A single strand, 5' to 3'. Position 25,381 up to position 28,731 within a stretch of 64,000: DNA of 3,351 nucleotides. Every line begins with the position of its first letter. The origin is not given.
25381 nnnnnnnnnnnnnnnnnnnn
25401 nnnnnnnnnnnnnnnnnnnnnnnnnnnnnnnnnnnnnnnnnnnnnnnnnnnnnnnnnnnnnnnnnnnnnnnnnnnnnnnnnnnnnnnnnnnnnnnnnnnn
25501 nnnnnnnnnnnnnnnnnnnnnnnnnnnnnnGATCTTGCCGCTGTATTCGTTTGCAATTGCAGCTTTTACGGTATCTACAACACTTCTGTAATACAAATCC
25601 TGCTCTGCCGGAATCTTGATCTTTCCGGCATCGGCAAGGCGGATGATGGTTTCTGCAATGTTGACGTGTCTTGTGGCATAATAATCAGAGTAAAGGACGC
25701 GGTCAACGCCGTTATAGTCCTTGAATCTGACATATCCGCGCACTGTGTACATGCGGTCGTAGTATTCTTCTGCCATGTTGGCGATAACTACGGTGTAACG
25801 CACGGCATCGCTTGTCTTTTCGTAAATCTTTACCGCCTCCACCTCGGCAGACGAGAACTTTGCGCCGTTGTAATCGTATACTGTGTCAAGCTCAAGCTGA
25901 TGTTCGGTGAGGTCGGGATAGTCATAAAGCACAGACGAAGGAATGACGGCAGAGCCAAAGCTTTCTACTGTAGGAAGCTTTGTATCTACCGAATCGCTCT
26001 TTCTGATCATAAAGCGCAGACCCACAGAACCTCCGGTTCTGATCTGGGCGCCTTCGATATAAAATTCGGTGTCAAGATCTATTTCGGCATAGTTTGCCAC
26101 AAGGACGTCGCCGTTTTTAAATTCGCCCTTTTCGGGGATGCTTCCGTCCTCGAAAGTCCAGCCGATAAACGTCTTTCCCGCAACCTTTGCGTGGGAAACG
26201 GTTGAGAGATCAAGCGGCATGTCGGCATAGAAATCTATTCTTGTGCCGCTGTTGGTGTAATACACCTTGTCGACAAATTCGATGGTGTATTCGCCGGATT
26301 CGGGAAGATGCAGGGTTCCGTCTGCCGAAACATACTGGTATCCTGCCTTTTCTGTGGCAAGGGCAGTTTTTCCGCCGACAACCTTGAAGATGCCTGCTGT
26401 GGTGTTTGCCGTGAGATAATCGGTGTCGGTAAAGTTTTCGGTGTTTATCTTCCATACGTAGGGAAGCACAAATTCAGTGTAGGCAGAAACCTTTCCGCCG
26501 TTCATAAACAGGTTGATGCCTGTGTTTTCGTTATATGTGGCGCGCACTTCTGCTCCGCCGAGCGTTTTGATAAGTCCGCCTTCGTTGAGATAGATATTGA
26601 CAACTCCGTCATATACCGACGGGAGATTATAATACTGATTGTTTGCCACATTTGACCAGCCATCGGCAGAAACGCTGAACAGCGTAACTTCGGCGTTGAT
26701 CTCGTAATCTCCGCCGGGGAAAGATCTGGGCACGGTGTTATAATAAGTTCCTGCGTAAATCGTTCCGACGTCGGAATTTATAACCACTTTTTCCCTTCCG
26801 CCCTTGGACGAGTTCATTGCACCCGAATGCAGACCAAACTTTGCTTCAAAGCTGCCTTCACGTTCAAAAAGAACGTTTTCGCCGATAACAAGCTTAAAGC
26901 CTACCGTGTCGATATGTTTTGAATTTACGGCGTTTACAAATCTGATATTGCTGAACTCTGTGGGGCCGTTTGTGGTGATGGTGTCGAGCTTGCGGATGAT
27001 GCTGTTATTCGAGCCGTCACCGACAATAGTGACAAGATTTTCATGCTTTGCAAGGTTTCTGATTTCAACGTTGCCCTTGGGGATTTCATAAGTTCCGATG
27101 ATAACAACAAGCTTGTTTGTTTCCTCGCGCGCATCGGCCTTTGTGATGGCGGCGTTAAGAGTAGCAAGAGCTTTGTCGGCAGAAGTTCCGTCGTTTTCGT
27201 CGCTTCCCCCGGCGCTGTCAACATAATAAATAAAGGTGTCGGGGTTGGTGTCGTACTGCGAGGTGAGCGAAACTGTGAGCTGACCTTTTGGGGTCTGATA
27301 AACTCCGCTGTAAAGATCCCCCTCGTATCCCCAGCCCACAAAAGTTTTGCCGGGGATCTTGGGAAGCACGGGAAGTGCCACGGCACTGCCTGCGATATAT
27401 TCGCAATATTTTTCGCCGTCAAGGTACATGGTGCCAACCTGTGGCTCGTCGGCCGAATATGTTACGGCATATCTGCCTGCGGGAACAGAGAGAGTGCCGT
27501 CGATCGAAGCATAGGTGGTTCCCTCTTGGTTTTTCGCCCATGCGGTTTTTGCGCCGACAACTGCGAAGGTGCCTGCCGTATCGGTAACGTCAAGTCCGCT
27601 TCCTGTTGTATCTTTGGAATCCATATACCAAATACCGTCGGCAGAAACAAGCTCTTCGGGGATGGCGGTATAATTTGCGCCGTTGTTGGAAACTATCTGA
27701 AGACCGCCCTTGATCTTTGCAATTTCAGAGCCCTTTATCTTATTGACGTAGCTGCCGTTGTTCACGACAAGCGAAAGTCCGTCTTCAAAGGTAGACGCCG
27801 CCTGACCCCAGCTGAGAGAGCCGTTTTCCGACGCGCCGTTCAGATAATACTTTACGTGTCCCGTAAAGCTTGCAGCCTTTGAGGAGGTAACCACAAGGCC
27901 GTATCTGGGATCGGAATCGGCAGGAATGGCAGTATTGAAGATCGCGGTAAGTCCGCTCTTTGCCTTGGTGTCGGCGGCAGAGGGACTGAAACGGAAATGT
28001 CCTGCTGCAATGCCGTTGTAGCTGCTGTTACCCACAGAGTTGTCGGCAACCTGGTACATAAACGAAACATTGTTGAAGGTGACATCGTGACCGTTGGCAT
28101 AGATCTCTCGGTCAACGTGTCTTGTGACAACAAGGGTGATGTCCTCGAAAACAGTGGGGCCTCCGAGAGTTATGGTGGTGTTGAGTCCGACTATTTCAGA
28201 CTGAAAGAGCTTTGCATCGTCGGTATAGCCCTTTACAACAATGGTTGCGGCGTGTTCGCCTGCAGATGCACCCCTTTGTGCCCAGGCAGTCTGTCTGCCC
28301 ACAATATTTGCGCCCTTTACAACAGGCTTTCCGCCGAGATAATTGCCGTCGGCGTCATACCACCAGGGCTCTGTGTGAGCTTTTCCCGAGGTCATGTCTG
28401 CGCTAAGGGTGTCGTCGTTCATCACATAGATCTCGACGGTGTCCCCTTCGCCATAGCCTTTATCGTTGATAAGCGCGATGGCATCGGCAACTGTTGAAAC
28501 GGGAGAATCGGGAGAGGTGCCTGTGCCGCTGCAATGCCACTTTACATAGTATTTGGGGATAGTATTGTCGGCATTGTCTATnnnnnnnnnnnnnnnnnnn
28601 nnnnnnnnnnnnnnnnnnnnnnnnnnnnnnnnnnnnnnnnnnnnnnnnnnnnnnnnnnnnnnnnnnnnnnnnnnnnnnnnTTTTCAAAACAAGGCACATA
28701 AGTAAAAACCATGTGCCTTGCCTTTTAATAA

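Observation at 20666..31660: Back-to-back cluster of three giant exoproteins; A1 is a mosaic of the two families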

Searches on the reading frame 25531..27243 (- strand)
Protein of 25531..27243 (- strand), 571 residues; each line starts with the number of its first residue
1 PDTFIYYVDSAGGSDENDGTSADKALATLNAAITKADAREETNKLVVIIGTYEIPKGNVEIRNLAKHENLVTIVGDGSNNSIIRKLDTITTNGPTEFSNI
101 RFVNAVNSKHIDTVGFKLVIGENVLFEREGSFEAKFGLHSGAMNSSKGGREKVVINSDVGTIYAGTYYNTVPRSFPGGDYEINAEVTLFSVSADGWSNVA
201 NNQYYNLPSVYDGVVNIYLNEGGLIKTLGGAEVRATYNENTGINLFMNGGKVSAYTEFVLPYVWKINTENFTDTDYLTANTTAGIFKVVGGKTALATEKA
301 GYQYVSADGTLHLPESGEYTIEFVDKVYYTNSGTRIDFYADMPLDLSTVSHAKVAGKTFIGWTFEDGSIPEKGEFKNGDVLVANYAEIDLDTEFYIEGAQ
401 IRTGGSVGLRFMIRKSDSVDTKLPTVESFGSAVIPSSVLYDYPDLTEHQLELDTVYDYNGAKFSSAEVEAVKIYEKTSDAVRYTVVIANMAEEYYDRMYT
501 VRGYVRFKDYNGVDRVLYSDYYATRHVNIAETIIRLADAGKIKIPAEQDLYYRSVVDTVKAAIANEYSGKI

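Call 32: search_solved_structures(query=A2, max_evalue=1)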
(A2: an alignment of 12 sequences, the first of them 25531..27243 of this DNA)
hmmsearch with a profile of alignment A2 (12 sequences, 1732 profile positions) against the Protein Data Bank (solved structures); distinct sequences matched with E-value up to 1: 1.
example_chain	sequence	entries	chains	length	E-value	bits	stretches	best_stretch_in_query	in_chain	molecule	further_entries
8fa3_A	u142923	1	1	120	0.048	14.1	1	860-927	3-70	Asparagine--tRNA ligase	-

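Call 41: predict_structure(alignment_id=A2)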
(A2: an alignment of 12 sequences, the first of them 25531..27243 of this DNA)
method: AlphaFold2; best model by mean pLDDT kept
length: 571 residues; sequences in the alignment: 12
mean_pLDDT: 91.3   pTM: 0.74
mean pLDDT of the five models: 91.3, 89.1, 87.3, 85.4, 83.5
residues with pLDDT >= 90: 420; 70-90: 140; 50-70: 11; < 50: 0
segments of 3 or more residues with pLDDT < 50: none
pLDDT, mean of each block of 10 residues (from residue 1): 90 95 96 94 93 91 93 92 92 95 84 93 89 81 91 96 94 95 97 87 89 95 95 88 93 94 92 91 91 92 90 93 91 93 90 91 95 93 95 94 85 95 95 90 76 85 84 87 90 91 95 93 94 95 92 94 81 58
secondary structure, 60 per line:
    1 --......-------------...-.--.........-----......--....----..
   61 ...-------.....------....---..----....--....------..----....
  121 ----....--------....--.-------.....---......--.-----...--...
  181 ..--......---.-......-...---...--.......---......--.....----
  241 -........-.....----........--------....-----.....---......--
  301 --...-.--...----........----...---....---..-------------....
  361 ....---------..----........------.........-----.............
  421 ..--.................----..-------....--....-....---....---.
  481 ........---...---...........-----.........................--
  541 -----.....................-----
elements in order: E3-8 H29-37 E43-48 E51-54 H59-62 E71-75 E82-85 E95-98 E101-104 E117-120 E125-128 E137-140 E151-155 E159-164 E173-175 E178-182 E185-190 E196-198 E203-205 E209-211 E214-220 E224-229 E242-249 E251-255 E263-267 E276-279 E285-289 E293-298 E303-305 E310-312 E317-324 E329-331 E335-338 E357-364 E380-387 E394-402 E408-416 H417-422 E425-435 H436-439 E455-458 E461-464 E466-469 E473-476 E480-488 E498-508 E514-525 H526-538 H546-566

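Call 43: fold_search(model_id=the predicted structure, library=pdb)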
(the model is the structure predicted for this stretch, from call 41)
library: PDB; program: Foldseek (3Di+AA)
matches with E <= 10: 828; with E <= 0.001: 0
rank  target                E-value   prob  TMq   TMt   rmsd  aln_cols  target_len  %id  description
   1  2yn3_A                4.3e-03  0.72  0.12  0.22  19.7       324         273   12  Structural insight into the giant calcium-binding adhesin SiiE: implications for the adhesion of Salmonella enterica t (released 2013-04-03)
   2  7v6m_A                4.7e-03  0.66  0.15  0.15  14.8       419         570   11  Crystal structure of lacto-N-biosidase TnX from Tynzenella nexilis, lacto-N-biose complex (released 2022-02-09)
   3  7yq3_E                6.7e-03  0.16  0.12  0.08  24.6       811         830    7  human insulin receptor bound with A43 DNA aptamer and insulin (released 2022-11-09)
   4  9rkv_M                8.5e-03  0.51  0.18  0.18  29.6       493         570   11  Agrobacterium phage 7-7-1 tail fibers (released 2025-12-10)
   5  6pxv_A                1.1e-02  0.14  0.12  0.09  25.6       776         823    8  Cryo-EM structure of full-length insulin receptor bound to 4 insulin. 3D refinement was focused on the extracellular r (released 2019-09-04)
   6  2yn3_C                1.1e-02  0.57  0.13  0.22  19.7       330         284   10  Structural insight into the giant calcium-binding adhesin SiiE: implications for the adhesion of Salmonella enterica t (released 2013-04-03)
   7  2yn5_B                1.3e-02  0.57  0.13  0.22  20.1       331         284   11  Structural insight into the giant calcium-binding adhesin SiiE: implications for the adhesion of Salmonella enterica t (released 2013-04-03)
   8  8vjb_A                1.5e-02  0.15  0.10  0.08  30.6       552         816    8  Cryo-EM structure of short form insulin receptor (IR-A) with four IGF2 bound, symmetric conformation. (released 2024-03-27)
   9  5u8q_A                1.6e-02  0.21  0.11  0.10  21.2       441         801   10  Structure of the ectodomain of the human Type 1 insulin-like growth factor receptor in complex with IGF-I (released 2018-02-28)
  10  1fyh_B                1.7e-02  0.66  0.13  0.30  14.6       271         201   10  1:1 COMPLEX BETWEEN AN INTERFERON GAMMA SINGLE-CHAIN VARIANT AND ITS RECEPTOR (released 2000-10-11)
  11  9rkv_O                1.8e-02  0.41  0.17  0.17  29.6       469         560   12  Agrobacterium phage 7-7-1 tail fibers (released 2025-12-10)
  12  8cem_E                2.3e-02  0.72  0.13  0.12  19.5       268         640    8  Structure of bovine native C3, re-refinement (released 2023-04-05)
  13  7sl4_B                2.7e-02  0.21  0.12  0.09  22.1       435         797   10  Full-length insulin receptor bound with site 2 binding deficient mutant insulin (B-L17R) -- asymmetric conformation (released 2022-03-30)
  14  8u4c_A                3.7e-02  0.11  0.12  0.09  30.4       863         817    7  Cryo-EM structure of long form insulin receptor (IR-B) with four IGF2 bound, symmetric conformation. (released 2024-03-27)
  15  8ez0_B                3.9e-02  0.08  0.10  0.08  29.9       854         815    6  Cryo-EM structure of 4 insulins bound full-length mouse IR mutant with physically decoupled alpha CTs (C684S/C685S/C68 (released 2022-11-09)
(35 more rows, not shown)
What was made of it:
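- Tried and rejected: A Foldseek search of the high-confidence unit plus C-module model against the PDB gave nothing below E 4e-3 (call 43).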

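Call 56: search_protein_representatives(alignment_id=A3)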
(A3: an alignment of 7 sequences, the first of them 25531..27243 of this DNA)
Query: 7 sequences, 563 profile positions. Proteins with E-value up to 0.001 (for the whole library): 877; up to 1e-10: 387; up to 1e-30: 167. The best 150 are listed.
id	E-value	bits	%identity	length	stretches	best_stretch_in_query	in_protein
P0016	0.0e+00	1023.3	-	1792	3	1-563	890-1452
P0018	7.6e-222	754.2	-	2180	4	3-562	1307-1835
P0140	2.7e-218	742.5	-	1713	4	3-563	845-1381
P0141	1.7e-216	736.6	-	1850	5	5-558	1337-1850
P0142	2.1e-209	713.2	-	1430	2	1-563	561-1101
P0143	5.6e-208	708.4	-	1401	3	1-561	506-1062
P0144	2.4e-191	653.5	-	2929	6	3-537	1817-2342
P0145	3.1e-185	633.4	-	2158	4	1-562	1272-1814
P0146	3.1e-184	630.1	-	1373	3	1-562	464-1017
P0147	4.1e-182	623.1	-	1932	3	1-563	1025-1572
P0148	4.6e-172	589.9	-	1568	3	6-562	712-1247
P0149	4.9e-163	560.1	-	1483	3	19-562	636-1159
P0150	2.6e-150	518.1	-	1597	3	5-540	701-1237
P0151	1.1e-149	516.0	-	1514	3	5-559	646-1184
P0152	3.8e-148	510.9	-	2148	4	4-533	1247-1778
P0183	1.8e-67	244.6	-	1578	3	3-531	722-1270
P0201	1.1e-56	208.9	-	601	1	326-540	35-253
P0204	1.2e-55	205.6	-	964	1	313-561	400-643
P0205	1.3e-55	205.4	-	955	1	317-559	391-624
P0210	6.1e-54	199.9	-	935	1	323-552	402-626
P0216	7.6e-53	196.3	-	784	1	330-562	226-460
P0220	3.9e-52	194.0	-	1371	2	16-536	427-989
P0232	2.4e-49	184.8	-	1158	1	325-559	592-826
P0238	5.3e-47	177.0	-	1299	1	326-532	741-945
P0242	7.3e-46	173.3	-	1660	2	5-550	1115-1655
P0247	1.8e-44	168.6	-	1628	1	18-549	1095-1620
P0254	7.7e-44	166.6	-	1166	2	391-558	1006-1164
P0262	2.4e-42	161.7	-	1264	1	320-562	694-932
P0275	7.2e-39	150.2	-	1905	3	210-558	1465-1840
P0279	1.2e-37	146.1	-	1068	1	309-530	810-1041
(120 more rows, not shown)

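Call 58: search_protein_families(library=pfam, proteins=[P0204, P0205, P0210, P0216, P0232, P0238, P0262, P0201, P0220], max_evalue=0.001)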
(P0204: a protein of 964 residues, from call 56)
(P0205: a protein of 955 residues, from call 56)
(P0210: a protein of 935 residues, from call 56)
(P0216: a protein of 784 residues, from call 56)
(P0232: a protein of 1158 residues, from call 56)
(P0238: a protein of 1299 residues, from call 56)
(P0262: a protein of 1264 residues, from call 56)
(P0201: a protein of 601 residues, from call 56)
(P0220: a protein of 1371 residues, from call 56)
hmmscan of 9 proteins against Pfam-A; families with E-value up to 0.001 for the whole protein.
P0204 (964 aa): 1 family
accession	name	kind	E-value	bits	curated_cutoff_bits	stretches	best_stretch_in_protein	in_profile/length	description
PF00149.33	Metallophos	-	5.9e-07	30.5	21.5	1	689-924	3-189/191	Calcineurin-like phosphoesterase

P0205 (955 aa): 1 family
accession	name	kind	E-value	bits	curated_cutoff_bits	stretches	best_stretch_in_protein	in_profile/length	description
PF00149.33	Metallophos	-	1.8e-06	28.9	21.5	1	674-882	3-160/191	Calcineurin-like phosphoesterase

P0210 (935 aa): 0 families

P0216 (784 aa): 1 family
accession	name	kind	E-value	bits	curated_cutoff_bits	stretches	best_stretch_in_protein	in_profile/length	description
PF00149.33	Metallophos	-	5.7e-06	27.3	21.5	1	508-744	3-189/191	Calcineurin-like phosphoesterase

P0232 (1158 aa): 1 family
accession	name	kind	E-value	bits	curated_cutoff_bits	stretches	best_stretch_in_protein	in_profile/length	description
PF00149.33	Metallophos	-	1.5e-05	26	21.5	1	875-1118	2-189/191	Calcineurin-like phosphoesterase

P0238 (1299 aa): 0 families

P0262 (1264 aa): 4 families
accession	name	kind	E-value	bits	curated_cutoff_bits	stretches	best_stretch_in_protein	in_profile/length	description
PF13472.12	Lipase_GDSL_2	-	2.6e-22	80.6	32.9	1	62-245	2-177/178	GDSL-like Lipase/Acylhydrolase family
PF00149.33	Metallophos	-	1.7e-08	35.5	21.5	1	979-1224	3-189/191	Calcineurin-like phosphoesterase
PF00657.28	Lipase_GDSL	-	8.4e-08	33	23.6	1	59-246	1-203/208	GDSL-like Lipase/Acylhydrolase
PF17996.7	CE2_N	-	3.3e-05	24.4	27.9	1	326-388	16-80/108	Carbohydrate esterase 2 N-terminal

P0201 (601 aa): 1 family
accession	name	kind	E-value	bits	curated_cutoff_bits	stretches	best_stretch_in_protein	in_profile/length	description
PF00149.33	Metallophos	-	9e-09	36.5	21.5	1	319-562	3-190/191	Calcineurin-like phosphoesterase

P0220 (1371 aa): 0 families

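Call 65: search_protein_families(library=pfam, proteins=[P0247, P0275, P0279, P0183, P0242, P0254], max_evalue=0.001)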
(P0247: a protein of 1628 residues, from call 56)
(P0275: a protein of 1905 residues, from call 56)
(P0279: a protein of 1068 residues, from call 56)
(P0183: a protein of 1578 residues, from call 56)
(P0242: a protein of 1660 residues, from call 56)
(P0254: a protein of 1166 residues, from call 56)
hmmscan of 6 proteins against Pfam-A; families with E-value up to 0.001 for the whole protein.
P0247 (1628 aa): 2 families
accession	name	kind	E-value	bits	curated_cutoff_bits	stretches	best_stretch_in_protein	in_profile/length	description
PF13472.12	Lipase_GDSL_2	-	1.2e-16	62.2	32.9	1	56-250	2-178/178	GDSL-like Lipase/Acylhydrolase family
PF09479.16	Flg_new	-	6e-06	26.7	27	1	1011-1072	5-64/65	Listeria-Bacteroides repeat domain (List_Bact_rpt)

P0275 (1905 aa): 1 family
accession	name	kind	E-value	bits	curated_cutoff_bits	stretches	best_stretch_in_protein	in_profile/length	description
PF16765.10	Pim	-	0.00019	21.9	24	0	1079-1127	24-73/91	Pesticin immunity protein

P0279 (1068 aa): 0 families

P0183 (1578 aa): 1 family
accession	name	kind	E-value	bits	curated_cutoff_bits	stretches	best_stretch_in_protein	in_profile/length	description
PF13472.12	Lipase_GDSL_2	-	1.8e-07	32.2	32.9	0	1299-1363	1-70/178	GDSL-like Lipase/Acylhydrolase family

P0242 (1660 aa): 3 families
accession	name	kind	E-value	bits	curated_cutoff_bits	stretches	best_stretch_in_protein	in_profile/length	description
PF13472.12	Lipase_GDSL_2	-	2.9e-17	64.2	32.9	1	71-276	2-178/178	GDSL-like Lipase/Acylhydrolase family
PF09479.16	Flg_new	-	3e-06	27.7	27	0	1045-1098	4-56/65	Listeria-Bacteroides repeat domain (List_Bact_rpt)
PF00657.28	Lipase_GDSL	-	3.7e-06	27.7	23.6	1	70-278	3-205/208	GDSL-like Lipase/Acylhydrolase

P0254 (1166 aa): 0 families

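Call 75: fold_search(model_id=the predicted structure, library=viral)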
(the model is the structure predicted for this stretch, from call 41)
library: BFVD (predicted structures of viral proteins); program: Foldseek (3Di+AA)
matches with E <= 10: 478; with E <= 0.001: 18
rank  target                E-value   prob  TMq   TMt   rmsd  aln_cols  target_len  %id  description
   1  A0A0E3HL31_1          2.4e-07  1.00  0.19  0.15  17.2       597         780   11  Baseplate wedge initiator [Synechococcus phage ACG-2014f]
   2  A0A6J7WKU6            1.1e-06  1.00  0.21  0.13  22.5       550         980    9  Carbohydrate-binding module family 5/12 [uncultured Caudovirales phage]
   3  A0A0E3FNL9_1          2.2e-06  1.00  0.20  0.13  18.6       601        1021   13  Baseplate wedge initiator [Synechococcus phage ACG-2014f]
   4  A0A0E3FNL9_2          3.0e-06  1.00  0.18  0.12  16.9       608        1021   10  Baseplate wedge initiator [Synechococcus phage ACG-2014f]
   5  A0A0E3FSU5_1          3.5e-06  1.00  0.20  0.12  18.0       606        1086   11  Baseplate wedge initiator [Synechococcus phage ACG-2014f]
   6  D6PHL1                3.9e-06  1.00  0.20  0.13  14.2       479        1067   13  (no name in the UniProt tables at hand)
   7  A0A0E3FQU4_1          5.2e-06  1.00  0.19  0.13  17.4       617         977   11  Baseplate wedge initiator [Synechococcus phage ACG-2014f]
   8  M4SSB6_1              8.0e-06  1.00  0.20  0.16  14.1       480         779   10  Bacteriophage T7 tail fibre protein-like N-terminal domain-containing protein [Cyanophage KBS-P-1A]
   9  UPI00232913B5         1.7e-05  1.00  0.26  0.21  17.5       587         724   12  (no name look-up for this kind of identifier)
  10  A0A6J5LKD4            3.0e-05  0.99  0.19  0.20  19.2       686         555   10  Uncharacterized protein [uncultured Caudovirales phage]
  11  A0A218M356            3.2e-05  1.00  0.22  0.20  19.4       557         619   11  Uncharacterized protein [Acidovorax phage ACP17]
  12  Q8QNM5                4.2e-05  0.92  0.17  0.16  17.4       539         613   12  EsV-1-39 [Ectocarpus siliculosus virus 1 (isolate New Zealand/Kaikoura/1988)]
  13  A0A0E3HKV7            7.2e-05  1.00  0.17  0.17  11.4       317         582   18  Baseplate wedge initiator [Synechococcus phage ACG-2014f]
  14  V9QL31                9.2e-05  0.66  0.13  0.13  25.9       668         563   10  (no name in the UniProt tables at hand)
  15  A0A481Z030            1.1e-04  0.85  0.19  0.15  23.8       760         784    9  Uncharacterized protein [Mimivirus LCMiAC01]
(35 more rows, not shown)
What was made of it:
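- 26269..27240 (-): B1 unit 2 (aa 481-804). The AF2 model is a beta-solenoid with pLDDT about 91. Generic similarity to phage fibre and baseplate beta-helix models (call 75).
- Closest known: Phage tailspike, tail-fibre and baseplate beta-helix proteins. Same: The beta-solenoid fold of the unit gives its best matches to predicted phage baseplate and fibre proteins (E 2e-7, call 75).
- The best PDB fold hits of the unit region include the SiiE adhesin, and the viral hits are phage fibres (calls 43, 75).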

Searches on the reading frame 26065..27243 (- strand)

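Call 47: search_protein_families(library=pfam, proteins=[window:26065-27243:-], max_evalue=5)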
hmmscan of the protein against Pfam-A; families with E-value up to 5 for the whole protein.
window:26065-27243:- (393 aa): 1 family
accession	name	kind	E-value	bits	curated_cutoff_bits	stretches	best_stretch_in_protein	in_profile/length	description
PF07691.17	PA14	-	0.0034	17.6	24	1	264-323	6-66/147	PA14 domain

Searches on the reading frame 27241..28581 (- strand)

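Call 47: search_protein_families(library=pfam, proteins=[window:27241-28581:-], max_evalue=5)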
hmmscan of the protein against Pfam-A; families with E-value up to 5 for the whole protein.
window:27241-28581:- (447 aa): 1 family
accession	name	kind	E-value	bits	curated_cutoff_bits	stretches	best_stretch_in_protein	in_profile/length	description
PF09479.16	Flg_new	-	0.033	14.7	27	1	371-423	1-44/65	Listeria-Bacteroides repeat domain (List_Bact_rpt)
